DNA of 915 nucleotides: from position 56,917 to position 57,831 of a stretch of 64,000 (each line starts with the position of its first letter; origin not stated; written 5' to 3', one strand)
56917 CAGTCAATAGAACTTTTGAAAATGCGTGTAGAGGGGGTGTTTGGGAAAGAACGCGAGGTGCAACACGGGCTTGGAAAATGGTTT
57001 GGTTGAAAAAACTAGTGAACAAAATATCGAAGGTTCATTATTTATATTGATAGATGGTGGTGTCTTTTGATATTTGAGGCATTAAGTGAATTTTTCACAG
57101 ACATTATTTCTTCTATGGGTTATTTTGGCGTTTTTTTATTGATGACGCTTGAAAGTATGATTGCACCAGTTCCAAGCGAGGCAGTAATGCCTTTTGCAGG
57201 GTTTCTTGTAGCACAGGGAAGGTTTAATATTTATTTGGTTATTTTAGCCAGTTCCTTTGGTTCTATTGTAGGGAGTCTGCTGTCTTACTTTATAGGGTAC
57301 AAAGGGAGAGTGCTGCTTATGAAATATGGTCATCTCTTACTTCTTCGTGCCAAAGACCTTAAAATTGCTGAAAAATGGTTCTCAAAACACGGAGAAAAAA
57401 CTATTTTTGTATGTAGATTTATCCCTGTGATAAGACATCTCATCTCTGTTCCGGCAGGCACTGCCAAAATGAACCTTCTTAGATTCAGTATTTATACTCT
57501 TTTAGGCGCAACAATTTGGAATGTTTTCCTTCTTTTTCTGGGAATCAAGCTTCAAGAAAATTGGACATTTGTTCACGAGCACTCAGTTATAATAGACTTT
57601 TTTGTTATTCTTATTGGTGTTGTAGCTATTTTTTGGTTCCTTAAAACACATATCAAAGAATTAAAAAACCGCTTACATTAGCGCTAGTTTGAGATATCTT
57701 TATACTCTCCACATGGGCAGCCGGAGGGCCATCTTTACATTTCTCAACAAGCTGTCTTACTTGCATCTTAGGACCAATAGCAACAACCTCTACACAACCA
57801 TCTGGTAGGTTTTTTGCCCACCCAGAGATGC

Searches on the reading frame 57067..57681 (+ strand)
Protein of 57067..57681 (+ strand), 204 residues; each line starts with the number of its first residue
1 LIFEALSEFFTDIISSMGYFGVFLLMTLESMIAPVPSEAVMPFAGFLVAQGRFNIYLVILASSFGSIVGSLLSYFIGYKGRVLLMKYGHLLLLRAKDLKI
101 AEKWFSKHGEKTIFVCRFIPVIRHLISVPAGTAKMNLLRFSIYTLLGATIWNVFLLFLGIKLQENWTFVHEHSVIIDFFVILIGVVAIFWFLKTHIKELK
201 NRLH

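Call 53: search_protein_families(library=pfam, proteins=[window:57067-57681:+], max_evalue=0.001)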
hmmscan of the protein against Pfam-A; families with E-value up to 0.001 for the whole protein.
window:57067-57681:+ (204 aa): 1 family
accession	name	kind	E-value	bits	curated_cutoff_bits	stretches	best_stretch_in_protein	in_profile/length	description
PF09335.16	VTT_dom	-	3.9e-21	76.2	33.9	1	35-159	1-121/123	VTT domain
